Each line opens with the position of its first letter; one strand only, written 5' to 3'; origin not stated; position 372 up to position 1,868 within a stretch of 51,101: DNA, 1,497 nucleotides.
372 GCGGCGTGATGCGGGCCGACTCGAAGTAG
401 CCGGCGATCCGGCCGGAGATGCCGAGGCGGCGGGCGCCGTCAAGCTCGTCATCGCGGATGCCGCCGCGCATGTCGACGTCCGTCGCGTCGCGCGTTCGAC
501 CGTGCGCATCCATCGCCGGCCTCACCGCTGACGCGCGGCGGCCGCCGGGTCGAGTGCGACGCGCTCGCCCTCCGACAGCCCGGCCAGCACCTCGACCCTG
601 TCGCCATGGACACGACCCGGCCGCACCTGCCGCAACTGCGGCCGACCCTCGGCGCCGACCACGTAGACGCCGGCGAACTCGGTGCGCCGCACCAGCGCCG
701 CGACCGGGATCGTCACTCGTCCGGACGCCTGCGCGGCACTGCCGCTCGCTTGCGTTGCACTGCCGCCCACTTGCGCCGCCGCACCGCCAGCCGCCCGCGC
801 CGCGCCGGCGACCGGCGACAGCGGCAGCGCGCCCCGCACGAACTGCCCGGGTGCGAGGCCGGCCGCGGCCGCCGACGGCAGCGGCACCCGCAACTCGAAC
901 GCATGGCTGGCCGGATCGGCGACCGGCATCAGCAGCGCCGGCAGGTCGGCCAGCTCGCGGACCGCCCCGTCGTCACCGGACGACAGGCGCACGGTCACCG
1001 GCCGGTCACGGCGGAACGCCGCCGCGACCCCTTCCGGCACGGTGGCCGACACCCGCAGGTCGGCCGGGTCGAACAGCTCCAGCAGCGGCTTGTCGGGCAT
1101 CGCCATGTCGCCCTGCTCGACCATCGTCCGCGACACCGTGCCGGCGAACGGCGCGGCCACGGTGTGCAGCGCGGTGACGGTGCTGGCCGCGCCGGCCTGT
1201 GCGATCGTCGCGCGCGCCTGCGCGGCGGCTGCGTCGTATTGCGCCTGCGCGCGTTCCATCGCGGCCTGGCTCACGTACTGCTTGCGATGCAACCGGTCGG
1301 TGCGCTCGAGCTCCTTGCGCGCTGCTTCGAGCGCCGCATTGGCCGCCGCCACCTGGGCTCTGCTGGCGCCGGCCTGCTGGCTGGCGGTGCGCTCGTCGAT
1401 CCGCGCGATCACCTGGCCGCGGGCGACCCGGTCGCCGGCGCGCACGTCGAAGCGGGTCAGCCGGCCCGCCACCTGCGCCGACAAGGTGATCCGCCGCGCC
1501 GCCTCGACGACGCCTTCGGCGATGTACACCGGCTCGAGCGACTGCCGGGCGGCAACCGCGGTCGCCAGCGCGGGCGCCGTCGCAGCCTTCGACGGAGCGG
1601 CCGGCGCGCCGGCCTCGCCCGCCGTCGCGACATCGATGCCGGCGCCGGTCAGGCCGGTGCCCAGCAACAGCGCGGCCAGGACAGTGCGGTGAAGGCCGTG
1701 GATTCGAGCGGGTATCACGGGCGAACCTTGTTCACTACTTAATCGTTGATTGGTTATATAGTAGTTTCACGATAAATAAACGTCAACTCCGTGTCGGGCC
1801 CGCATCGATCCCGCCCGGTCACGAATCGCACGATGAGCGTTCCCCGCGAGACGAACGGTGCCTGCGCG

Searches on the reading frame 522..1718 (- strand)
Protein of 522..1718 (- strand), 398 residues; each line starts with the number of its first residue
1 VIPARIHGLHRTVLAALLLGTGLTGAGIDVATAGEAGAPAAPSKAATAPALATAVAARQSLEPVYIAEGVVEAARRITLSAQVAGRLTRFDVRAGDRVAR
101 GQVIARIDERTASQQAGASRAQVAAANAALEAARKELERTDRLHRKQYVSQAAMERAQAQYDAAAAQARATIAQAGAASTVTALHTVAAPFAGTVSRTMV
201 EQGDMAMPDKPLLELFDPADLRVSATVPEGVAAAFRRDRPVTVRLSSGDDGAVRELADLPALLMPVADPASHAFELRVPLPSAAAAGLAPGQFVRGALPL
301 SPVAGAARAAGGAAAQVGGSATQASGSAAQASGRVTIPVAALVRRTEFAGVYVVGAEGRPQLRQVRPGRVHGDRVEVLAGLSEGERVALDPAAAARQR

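Call 83: search_protein_families(library=pfam, proteins=[window:522-1718:-], max_evalue=0.00001)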
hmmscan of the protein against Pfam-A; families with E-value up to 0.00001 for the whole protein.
window:522-1718:- (398 aa): 3 families
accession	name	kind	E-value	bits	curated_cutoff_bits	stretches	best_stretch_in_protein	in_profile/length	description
PF16576.10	HlyD_D23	-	2e-14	53.8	30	1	75-293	18-213/214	Barrel-sandwich domain of CusB or HlyD membrane-fusion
PF13437.12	HlyD_3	-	2.1e-12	48.2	22.2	1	186-283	1-96/106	HlyD family secretion protein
PF13533.13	Biotin_lipoyl_2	-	1.4e-08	34.8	29.8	0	78-108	2-32/32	Biotin-lipoyl like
